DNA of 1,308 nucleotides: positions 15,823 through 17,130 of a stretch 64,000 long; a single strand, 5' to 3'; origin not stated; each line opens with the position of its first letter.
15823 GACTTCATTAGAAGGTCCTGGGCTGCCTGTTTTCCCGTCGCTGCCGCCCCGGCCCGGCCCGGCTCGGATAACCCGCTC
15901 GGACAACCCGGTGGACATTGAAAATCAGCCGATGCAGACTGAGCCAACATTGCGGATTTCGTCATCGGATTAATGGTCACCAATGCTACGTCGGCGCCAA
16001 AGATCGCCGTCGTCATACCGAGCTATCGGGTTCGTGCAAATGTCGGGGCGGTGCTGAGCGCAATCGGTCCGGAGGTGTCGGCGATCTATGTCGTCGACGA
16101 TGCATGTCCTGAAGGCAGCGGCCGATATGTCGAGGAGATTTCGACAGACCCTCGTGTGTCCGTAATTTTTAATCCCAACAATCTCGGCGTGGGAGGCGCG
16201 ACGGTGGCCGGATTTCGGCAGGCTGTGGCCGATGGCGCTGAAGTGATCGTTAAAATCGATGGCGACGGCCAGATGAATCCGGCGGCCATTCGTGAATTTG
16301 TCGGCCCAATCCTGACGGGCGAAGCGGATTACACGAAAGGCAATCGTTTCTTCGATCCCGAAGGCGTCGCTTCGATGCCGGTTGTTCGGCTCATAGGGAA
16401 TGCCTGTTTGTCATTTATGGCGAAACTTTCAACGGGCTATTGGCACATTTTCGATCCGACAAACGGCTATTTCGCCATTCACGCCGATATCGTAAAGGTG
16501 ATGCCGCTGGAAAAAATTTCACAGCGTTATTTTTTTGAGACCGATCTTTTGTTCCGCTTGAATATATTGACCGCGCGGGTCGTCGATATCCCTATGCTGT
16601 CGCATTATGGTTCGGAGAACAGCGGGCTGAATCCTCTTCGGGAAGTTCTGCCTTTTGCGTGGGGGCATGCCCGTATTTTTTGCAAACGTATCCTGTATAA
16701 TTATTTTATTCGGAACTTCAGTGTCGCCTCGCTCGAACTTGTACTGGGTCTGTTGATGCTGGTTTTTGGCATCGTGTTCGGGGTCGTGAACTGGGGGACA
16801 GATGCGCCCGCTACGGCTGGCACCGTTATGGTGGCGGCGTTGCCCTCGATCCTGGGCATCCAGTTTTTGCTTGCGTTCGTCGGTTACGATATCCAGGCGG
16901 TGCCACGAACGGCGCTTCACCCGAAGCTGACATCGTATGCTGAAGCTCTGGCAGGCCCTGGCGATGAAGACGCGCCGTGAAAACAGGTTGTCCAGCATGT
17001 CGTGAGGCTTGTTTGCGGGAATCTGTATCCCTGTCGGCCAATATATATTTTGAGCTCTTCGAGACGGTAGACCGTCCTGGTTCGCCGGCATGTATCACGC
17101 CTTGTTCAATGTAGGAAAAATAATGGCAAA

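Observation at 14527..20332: Five-gene, compositionally mosaic glycan-modification cassette inserted in the lptF|pepA divergent intergenic region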

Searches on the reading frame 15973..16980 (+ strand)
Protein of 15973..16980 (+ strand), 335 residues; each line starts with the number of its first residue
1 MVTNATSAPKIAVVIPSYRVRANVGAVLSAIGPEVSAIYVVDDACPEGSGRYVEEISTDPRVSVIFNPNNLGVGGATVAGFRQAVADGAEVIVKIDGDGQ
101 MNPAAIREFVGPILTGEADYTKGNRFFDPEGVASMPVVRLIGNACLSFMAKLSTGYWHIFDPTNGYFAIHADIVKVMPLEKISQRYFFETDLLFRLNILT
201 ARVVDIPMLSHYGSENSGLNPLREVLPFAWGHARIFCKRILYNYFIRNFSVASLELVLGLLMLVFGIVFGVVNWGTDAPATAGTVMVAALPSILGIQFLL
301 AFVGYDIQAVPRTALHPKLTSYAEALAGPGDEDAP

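Call 4: search_protein_families(library=pfam, proteins=[window:15973-16980:+], max_evalue=0.01)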
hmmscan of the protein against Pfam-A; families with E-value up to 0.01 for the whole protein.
window:15973-16980:+ (335 aa): 2 families
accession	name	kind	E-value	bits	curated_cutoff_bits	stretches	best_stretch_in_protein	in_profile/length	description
PF00535.33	Glycos_transf_2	-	1.5e-16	61.3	23.3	1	13-174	2-164/168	Glycosyl transferase family 2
PF13641.12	Glyco_tranf_2_3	-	7.8e-05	23.2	27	1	9-119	1-117/230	Glycosyltransferase like family 2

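Call 5: search_protein_families(library=ncbifam, proteins=[window:15973-16980:+], max_evalue=0.01)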
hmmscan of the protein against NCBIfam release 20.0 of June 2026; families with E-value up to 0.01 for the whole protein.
window:15973-16980:+ (335 aa): 9 families
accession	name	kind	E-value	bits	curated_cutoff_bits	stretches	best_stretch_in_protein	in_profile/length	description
TIGR04182.1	glyco_TIGR04182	equivalog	4.8e-14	52.4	325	1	11-303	2-277/293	S-layer glycoprotein N-glycosyltransferase AglJ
NF058614.1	PPMAGASynPpgS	equivalog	1.5e-09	37.6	370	1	12-142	3-131/226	polyprenyl-phospho-N-acetylgalactosaminyl synthase PpgS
NF041391.1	DPhHxTase_Halo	equivalog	7.4e-06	25.1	375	1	18-177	4-153/213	dolichyl-phosphate hexose transferase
TIGR04242.1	nodulat_NodC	equivalog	0.00043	19.4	550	1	4-109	43-152/395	chitooligosaccharide synthase NodC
NF047588.1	GlcsyltransPgfSStrep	equivalog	0.00045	19.5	500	1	37-112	37-109/308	glycosyltransferase PgfS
TIGR03937.1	PgaC_IcaA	equivalog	0.00051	19.1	422.3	1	4-110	40-147/407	poly-beta-1,6-N-acetyl-D-glucosamine synthase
TIGR03965.1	mycofact_glyco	equivalog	0.001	18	280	1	6-111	71-177/467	mycofactocin biosynthesis glycosyltransferase MftF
NF050113.1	gal_furan_GlfT1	equivalog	0.0014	18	330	1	26-103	19-94/290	galactofuranosyltransferase GlfT1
TIGR01556.1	rhamnosyltran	subfamily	0.0061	15.8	200.55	1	26-144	12-129/281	rhamnosyltransferase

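Call 27: search_solved_structures(query=window:15973-16980:+, max_evalue=0.001)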
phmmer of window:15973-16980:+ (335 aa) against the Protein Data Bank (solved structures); distinct sequences matched with E-value up to 0.001: 1.
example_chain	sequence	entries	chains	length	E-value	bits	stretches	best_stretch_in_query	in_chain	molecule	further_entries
5mlz_A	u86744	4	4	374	3.2e-13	52.9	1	9-208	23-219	Dolichol monophosphate mannose synthase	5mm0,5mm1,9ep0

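Call 44: find_homologous_proteins(query=window:15973-16980:+)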
Query window:15973-16980:+ (335 aa): 8000 proteins with E <= 0.001 among 8000 candidates; the best 120 are listed.
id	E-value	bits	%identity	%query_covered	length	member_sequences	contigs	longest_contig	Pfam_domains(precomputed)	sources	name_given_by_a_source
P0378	8.6e-220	747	100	100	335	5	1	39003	PF13641.13,PF00535.33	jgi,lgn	jgi:dolichol-phosphate mannosyltransferase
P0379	1.6e-147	509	71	93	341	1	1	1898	PF00535.33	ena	-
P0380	1.4e-146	506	68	96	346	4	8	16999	PF00535.33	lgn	-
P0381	1.8e-146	506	69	96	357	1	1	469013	PF13641.13,PF00535.33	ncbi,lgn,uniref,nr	ncbi:glycosyltransferase family 2 protein [Mesorhizobium sp.]|uniref:glycosyltransferase family 2 pr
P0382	2.8e-146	505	69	95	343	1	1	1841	PF13641.13,PF00535.33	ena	-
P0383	3.4e-145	502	69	95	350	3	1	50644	PF00535.33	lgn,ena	-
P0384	1.5e-144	499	67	96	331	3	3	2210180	PF13641.13,PF00535.33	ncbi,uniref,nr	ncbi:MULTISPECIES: glycosyltransferase [unclassified Mesorhizobium]|uniref:glycosyltransferase n=1 T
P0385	4.0e-144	498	68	96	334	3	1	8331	PF13641.13,PF00535.33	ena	-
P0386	4.2e-144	498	67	97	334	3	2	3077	PF13641.13,PF00535.33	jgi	jgi:glycosyltransferase involved in cell wall biosynthesis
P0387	4.8e-144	498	70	95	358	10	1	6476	PF13641.13,PF00535.33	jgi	-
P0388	5.4e-144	498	66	100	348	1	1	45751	PF00535.33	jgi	jgi:glycosyltransferase involved in cell wall biosynthesis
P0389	5.6e-144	498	67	96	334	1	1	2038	PF13641.13,PF00535.33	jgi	jgi:glycosyltransferase involved in cell wall biosynthesis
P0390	8.1e-144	497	68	95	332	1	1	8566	PF13641.13,PF00535.33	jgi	-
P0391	2.2e-143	496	69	93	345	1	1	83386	PF00535.33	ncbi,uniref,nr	ncbi:glycosyl transferase family 2 [Mesorhizobium loti]|uniref:Glycosyl transferase family 2 n=1 Tax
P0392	2.4e-143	495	67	97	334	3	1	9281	PF13641.13,PF00535.33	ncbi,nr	ncbi:MAG: glycosyltransferase family 2 protein [Mesorhizobium sp.]|nr:MAG: glycosyltransferase famil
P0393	4.1e-143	495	69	94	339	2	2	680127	PF13641.13,PF00535.33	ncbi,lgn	ncbi:glycosyltransferase family 2 protein [Aminobacter sp. LjRoot7]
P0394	4.8e-143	494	65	96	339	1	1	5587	PF00535.33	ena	-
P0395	6.7e-143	494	67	97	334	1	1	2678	PF13641.13,PF00535.33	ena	-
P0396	6.8e-143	494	67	97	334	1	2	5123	PF13641.13,PF00535.33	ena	-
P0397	9.7e-143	493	69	96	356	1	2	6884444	PF13641.13,PF00535.33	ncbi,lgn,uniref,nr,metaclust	ncbi:glycosyltransferase family 2 protein [Mesorhizobium opportunistum]|uniref:Glycosyl transferase 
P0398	1.2e-142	493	68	95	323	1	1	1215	PF13641.13,PF00535.33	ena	-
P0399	1.6e-142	493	68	94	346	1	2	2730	PF13641.13,PF00535.33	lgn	-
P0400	3.0e-142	492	70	95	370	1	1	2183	PF00535.33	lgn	-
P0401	4.2e-142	491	68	95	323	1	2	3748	PF13641.13,PF00535.33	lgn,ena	-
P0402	4.3e-142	491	68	95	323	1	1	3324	PF13641.13,PF00535.33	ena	-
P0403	5.5e-142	491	68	93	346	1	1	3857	PF00535.33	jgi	jgi:glycosyltransferase involved in cell wall biosynthesis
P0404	1.4e-141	490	67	95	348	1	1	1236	PF00535.33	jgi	jgi:dolichol-phosphate mannosyltransferase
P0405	1.7e-141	489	70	93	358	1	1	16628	PF13641.13,PF00535.33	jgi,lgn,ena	-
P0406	3.3e-141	488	67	97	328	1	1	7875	PF00535.33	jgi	jgi:glycosyltransferase involved in cell wall biosynthesis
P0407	8.4e-141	487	68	93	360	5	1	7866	PF00535.33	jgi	jgi:dolichol-phosphate mannosyltransferase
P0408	9.0e-141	487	67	96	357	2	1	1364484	PF00535.33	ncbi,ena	-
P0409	1.4e-140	486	69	94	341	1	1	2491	PF00535.33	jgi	jgi:glycosyltransferase involved in cell wall biosynthesis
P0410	1.5e-140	486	67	94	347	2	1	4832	PF00535.33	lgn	-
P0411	7.2e-140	484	67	94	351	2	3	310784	PF00535.33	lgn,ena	-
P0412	1.0e-139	484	67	94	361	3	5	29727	PF00535.33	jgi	jgi:dolichol-phosphate mannosyltransferase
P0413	1.0e-139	483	68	92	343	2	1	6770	PF00535.33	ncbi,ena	-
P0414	1.3e-139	483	66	94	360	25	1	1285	PF00535.33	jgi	jgi:glycosyltransferase involved in cell wall biosynthesis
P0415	1.5e-139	483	64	98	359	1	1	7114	PF00535.33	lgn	-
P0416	2.7e-139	482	64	97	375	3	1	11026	PF00535.33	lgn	-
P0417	4.2e-139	482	64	97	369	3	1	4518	PF00535.33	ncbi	ncbi:MAG: glycosyltransferase family 2 protein [Sulfitobacter sp.]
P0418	5.2e-139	481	66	96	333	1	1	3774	PF00535.33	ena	-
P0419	1.2e-138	480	65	96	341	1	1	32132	PF13641.13,PF00535.33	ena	-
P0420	1.6e-138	480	63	99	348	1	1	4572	PF00535.33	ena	-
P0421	4.3e-138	478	65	95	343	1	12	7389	PF00535.33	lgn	-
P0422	5.3e-138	478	67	92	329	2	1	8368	PF00535.33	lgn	-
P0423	8.8e-138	477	63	99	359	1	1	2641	PF00535.33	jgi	jgi:dolichol-phosphate mannosyltransferase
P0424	1.2e-137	477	64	99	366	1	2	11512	PF13641.13,PF00535.33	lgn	-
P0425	2.8e-137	475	67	96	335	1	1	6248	PF13641.13,PF00535.33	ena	-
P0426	4.8e-137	475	63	96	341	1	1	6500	PF00535.33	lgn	-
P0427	8.0e-137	474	65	98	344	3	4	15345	PF00535.33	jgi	jgi:glycosyltransferase involved in cell wall biosynthesis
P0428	1.0e-136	474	66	94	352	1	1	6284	PF00535.33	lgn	-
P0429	1.1e-136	474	67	94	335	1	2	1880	PF13641.13,PF00535.33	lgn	-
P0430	1.7e-136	473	62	98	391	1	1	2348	PF00535.33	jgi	jgi:dolichol-phosphate mannosyltransferase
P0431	1.8e-136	473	64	94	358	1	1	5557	PF00535.33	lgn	-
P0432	3.1e-136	472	63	98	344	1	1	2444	PF00535.33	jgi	jgi:glycosyltransferase involved in cell wall biosynthesis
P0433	3.5e-136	472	63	97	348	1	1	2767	PF00535.33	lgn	-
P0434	4.7e-136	471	64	95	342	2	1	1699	PF00535.33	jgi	jgi:glycosyltransferase involved in cell wall biosynthesis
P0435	5.7e-136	471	71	90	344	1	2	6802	PF00535.33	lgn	-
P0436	1.1e-135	470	64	94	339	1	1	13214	PF00535.33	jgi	jgi:glycosyltransferase involved in cell wall biosynthesis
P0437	1.5e-135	470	64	95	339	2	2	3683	PF00535.33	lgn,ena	-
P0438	2.1e-135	469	64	93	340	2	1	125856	PF00535.33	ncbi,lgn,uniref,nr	ncbi:glycosyltransferase family 2 protein [Mesorhizobium sp. Root157]|uniref:glycosyltransferase fam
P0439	2.8e-135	469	65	96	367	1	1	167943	PF00535.33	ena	-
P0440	3.6e-135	469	65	97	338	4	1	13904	PF00535.33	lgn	-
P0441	5.0e-135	468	64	99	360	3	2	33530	PF00535.33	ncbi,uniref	ncbi:glycosyltransferase family 2 protein [Xanthobacter sp. V0B-10]|uniref:glycosyltransferase famil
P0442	5.5e-135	468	62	99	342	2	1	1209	PF00535.33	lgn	-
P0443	7.7e-135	468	66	92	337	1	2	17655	PF00535.33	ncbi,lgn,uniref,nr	ncbi:glycosyltransferase family 2 protein [Plastoroseomonas hellenica]|uniref:Glycosyltransferase fa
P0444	7.7e-135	467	68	90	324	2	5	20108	PF00535.33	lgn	-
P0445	8.4e-135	467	67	95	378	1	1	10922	PF00535.33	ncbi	-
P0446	9.0e-135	467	63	94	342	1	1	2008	PF00535.33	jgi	jgi:glycosyltransferase involved in cell wall biosynthesis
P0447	1.7e-134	466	62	96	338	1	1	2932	PF13641.13,PF00535.33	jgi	jgi:glycosyltransferase involved in cell wall biosynthesis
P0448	2.3e-134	466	66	93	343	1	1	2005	PF00535.33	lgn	-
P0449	2.5e-134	466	63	94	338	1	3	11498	PF13641.13,PF00535.33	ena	-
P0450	2.7e-134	466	64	98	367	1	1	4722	PF00535.33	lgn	-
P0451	3.0e-134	466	68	92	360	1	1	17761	PF00535.33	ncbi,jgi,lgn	jgi:glycosyltransferase involved in cell wall biosynthesis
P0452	3.9e-134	465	62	97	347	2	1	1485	PF00535.33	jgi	jgi:dolichol-phosphate mannosyltransferase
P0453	4.2e-134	465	64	93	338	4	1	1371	PF00535.33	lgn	-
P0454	8.6e-134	464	64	94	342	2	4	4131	PF00535.33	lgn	-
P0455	1.6e-133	463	67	95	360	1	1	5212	PF00535.33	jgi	jgi:dolichol-phosphate mannosyltransferase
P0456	1.9e-133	463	65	91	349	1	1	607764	PF13641.13,PF00535.33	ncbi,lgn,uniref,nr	ncbi:glycosyltransferase family 2 protein [Mesorhizobium sp. ES1-1]|uniref:glycosyltransferase famil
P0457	2.9e-133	462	65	95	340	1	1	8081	PF00535.33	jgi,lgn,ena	-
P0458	4.9e-133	462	64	93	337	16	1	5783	PF13641.13,PF00535.33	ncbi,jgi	-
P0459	5.7e-133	461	64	94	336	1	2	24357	PF13641.13,PF00535.33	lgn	-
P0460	5.8e-133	461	65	95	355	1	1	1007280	PF00535.33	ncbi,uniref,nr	ncbi:glycosyltransferase family 2 protein [Aestuariivirga litoralis]|uniref:glycosyltransferase fami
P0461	8.3e-133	461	63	95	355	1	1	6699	PF00535.33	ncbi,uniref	ncbi:glycosyltransferase family 2 protein [Aurantimonas sp. E1-2-R+4]|uniref:glycosyltransferase fam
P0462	8.3e-133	461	65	92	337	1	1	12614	PF13641.13,PF00535.33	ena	-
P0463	7.4e-132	458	63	96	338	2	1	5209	PF13641.13,PF00535.33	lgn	-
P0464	9.4e-132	457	62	97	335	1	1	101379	PF00535.33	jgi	jgi:glycosyltransferase involved in cell wall biosynthesis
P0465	1.1e-131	457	63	94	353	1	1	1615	PF00535.33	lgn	-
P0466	1.3e-131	457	63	93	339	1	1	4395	PF13641.13,PF00535.33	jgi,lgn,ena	-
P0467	2.3e-131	456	63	96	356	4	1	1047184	PF00535.33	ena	-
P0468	2.8e-131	456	64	93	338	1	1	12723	PF13641.13,PF00535.33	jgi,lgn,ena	-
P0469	4.0e-131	455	62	97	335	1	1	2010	PF00535.33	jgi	jgi:glycosyltransferase involved in cell wall biosynthesis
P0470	4.8e-131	455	63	93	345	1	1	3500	PF13641.13,PF00535.33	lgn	-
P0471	5.6e-131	455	62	97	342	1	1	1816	PF13641.13,PF00535.33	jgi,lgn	jgi:GT2 family glycosyltransferase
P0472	9.0e-131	454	64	93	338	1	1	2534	PF13641.13,PF00535.33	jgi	jgi:dolichol-phosphate mannosyltransferase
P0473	1.4e-130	454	64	97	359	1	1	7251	PF00535.33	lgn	-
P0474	3.5e-130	452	63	93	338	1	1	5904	PF13641.13,PF00535.33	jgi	jgi:dolichol-phosphate mannosyltransferase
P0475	5.2e-130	452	64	93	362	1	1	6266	PF13641.13,PF00535.33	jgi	jgi:glycosyltransferase involved in cell wall biosynthesis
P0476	5.9e-130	451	63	93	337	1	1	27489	PF13641.13,PF00535.33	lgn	-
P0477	6.1e-130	451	65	91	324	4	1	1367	PF13641.13,PF00535.33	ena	-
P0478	2.1e-129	450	61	95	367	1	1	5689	PF00535.33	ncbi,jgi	jgi:dolichol-phosphate mannosyltransferase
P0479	2.1e-129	450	65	93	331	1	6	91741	PF00535.33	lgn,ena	-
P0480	4.1e-129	449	61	97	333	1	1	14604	PF13641.13,PF00535.33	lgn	-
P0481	4.1e-129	449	62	93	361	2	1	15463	PF00535.33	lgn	-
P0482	5.5e-129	448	63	93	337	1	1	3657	PF13641.13,PF00535.33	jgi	jgi:glycosyltransferase involved in cell wall biosynthesis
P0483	6.4e-129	448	62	96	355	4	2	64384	PF13641.13,PF00535.33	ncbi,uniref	ncbi:DPM/DPG synthase family glycosyltransferase [Aestuariivirga sp.]|uniref:glycosyltransferase fam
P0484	1.0e-128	447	63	94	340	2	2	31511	PF00535.33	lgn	-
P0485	1.4e-128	447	63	93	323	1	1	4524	PF00535.33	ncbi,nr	ncbi:MAG: glycosyltransferase family 2 protein, partial [Hyphomonadaceae bacterium]|nr:glycosyltrans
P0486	1.5e-128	447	63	93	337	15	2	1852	PF13641.13,PF00535.33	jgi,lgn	jgi:dolichol-phosphate mannosyltransferase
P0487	1.8e-128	447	62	95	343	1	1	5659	PF00535.33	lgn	-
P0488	2.0e-128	446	62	95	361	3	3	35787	PF13641.13,PF00535.33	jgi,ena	-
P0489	3.7e-128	446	61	94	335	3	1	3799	PF13641.13,PF00535.33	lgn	-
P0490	4.7e-128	445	62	94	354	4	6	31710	PF00535.33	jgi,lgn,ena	jgi:dolichol-phosphate mannosyltransferase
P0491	7.1e-128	445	65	93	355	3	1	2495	PF00535.33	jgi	-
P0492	7.5e-128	445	62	93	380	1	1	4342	PF00535.33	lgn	-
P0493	9.7e-128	444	64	95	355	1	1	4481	PF00535.33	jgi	jgi:dolichol-phosphate mannosyltransferase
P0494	2.9e-127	443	61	94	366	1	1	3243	PF13641.13,PF00535.33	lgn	-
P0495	3.5e-127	442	62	94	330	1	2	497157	PF13641.13,PF00535.33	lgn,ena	-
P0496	3.9e-127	442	64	88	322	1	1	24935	PF00535.33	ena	-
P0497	5.0e-127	442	60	94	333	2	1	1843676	PF00535.33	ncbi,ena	-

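Call 45: find_encoding_contigs(protein=P0397, flank=8000, max_places=2)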
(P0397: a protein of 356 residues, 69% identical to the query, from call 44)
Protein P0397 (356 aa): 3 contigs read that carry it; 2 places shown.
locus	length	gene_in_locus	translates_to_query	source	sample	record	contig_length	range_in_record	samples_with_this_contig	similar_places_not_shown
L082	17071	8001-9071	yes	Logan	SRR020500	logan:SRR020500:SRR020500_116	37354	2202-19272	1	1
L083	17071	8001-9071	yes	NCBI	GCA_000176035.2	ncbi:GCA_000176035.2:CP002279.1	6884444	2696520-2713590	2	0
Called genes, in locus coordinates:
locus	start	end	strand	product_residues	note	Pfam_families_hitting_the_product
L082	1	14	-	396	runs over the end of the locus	PF00346:Complex1_49kDa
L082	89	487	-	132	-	-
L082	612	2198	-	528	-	PF00083:Sugar_tr, PF05977:MFS_3, PF07690:MFS_1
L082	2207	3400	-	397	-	PF25919:BSH_CusB (faint), PF00364:Biotin_lipoyl (faint), PF25917:BSH_RND, PF25881:HH_YBHG (weak), PF25954:Beta-barrel_RND_2, PF25963:Beta-barrel_AAEA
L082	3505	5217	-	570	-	PF00702:Hydrolase (faint), PF08282:Hydrolase_3, PF05116:S6PP (weak), PF08282:Hydrolase_3, PF01935:DUF87, PF13191:AAA_16 (weak), PF13401:AAA_22 (weak)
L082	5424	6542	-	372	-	PF13439:Glyco_transf_4, PF13579:Glyco_trans_4_4, PF00534:Glycos_transf_1, PF13692:Glyco_trans_1_4, PF13524:Glyco_trans_1_2 (weak)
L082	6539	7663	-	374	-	PF13439:Glyco_transf_4, PF13579:Glyco_trans_4_4, PF20706:GT4-conflict, PF00534:Glycos_transf_1, PF13692:Glyco_trans_1_4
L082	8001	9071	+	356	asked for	PF00535:Glycos_transf_2, PF13641:Glyco_tranf_2_3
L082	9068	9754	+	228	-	PF01209:Ubie_methyltran (weak), PF13489:Methyltransf_23, PF08241:Methyltransf_11, PF08242:Methyltransf_12, PF13649:Methyltransf_25, PF13847:Methyltransf_31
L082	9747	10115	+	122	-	PF00892:EamA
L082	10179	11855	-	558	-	PF22895:DUF7024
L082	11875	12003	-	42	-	-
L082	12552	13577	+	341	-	PF00535:Glycos_transf_2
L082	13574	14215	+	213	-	PF13489:Methyltransf_23, PF13847:Methyltransf_31, PF08241:Methyltransf_11, PF08242:Methyltransf_12, PF13649:Methyltransf_25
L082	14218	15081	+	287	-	-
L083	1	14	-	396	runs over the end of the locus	PF00346:Complex1_49kDa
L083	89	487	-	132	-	-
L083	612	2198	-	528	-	PF00083:Sugar_tr, PF05977:MFS_3, PF07690:MFS_1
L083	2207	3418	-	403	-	PF25919:BSH_CusB (faint), PF00364:Biotin_lipoyl (faint), PF25917:BSH_RND, PF25881:HH_YBHG (weak), PF25954:Beta-barrel_RND_2, PF25963:Beta-barrel_AAEA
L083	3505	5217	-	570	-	PF00702:Hydrolase (faint), PF08282:Hydrolase_3, PF05116:S6PP (weak), PF08282:Hydrolase_3, PF01935:DUF87, PF13191:AAA_16 (weak), PF13401:AAA_22 (weak)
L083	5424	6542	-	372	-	PF13439:Glyco_transf_4, PF13579:Glyco_trans_4_4, PF00534:Glycos_transf_1, PF13692:Glyco_trans_1_4, PF13524:Glyco_trans_1_2 (weak)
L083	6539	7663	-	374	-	PF13439:Glyco_transf_4, PF13579:Glyco_trans_4_4, PF20706:GT4-conflict, PF00534:Glycos_transf_1, PF13692:Glyco_trans_1_4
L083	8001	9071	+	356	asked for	PF00535:Glycos_transf_2, PF13641:Glyco_tranf_2_3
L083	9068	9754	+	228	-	PF01209:Ubie_methyltran (weak), PF13489:Methyltransf_23, PF08241:Methyltransf_11, PF08242:Methyltransf_12, PF13649:Methyltransf_25, PF13847:Methyltransf_31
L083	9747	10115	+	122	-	PF00892:EamA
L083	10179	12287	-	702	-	PF22895:DUF7024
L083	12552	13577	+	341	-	PF00535:Glycos_transf_2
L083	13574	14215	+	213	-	PF13489:Methyltransf_23, PF13847:Methyltransf_31, PF08241:Methyltransf_11, PF08242:Methyltransf_12, PF13649:Methyltransf_25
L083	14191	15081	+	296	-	-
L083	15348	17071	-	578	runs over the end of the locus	-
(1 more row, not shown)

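Call 46: find_encoding_contigs(protein=P0460, flank=8000, max_places=2)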
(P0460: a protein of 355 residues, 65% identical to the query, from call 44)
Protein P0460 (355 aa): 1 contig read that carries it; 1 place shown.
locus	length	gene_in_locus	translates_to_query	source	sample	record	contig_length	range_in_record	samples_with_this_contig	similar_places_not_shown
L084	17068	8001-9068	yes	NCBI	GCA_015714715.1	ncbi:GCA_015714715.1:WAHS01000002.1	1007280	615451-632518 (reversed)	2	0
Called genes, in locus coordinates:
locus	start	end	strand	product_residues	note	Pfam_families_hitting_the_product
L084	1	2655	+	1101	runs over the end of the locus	PF02811:PHP, PF07733:DNA_pol3_alpha, PF17657:DNA_pol3_finger, PF14579:HHH_6, PF01336:tRNA_anti-codon (weak)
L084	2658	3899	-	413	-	PF00083:Sugar_tr, PF07690:MFS_1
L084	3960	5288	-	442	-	PF25919:BSH_CusB (faint), PF25917:BSH_RND, PF25994:HH_AprE, PF26002:Beta-barrel_AprE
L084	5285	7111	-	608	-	PF00664:ABC_membrane, PF00005:ABC_tran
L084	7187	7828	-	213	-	PF02525:Flavodoxin_2, PF03358:FMN_red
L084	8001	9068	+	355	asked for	PF00535:Glycos_transf_2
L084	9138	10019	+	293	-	PF13489:Methyltransf_23, PF13847:Methyltransf_31, PF08241:Methyltransf_11, PF08242:Methyltransf_12, PF13649:Methyltransf_25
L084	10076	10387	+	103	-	PF00892:EamA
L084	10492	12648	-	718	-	PF00535:Glycos_transf_2, PF13641:Glyco_tranf_2_3, PF00534:Glycos_transf_1, PF13692:Glyco_trans_1_4, PF13524:Glyco_trans_1_2 (weak)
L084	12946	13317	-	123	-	-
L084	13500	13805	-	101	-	-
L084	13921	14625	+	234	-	PF00378:ECH_1 (weak)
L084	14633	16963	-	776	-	PF12860:PAS_7, PF00990:GGDEF, PF00563:EAL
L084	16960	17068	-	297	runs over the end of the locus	PF00378:ECH_1, PF16113:ECH_2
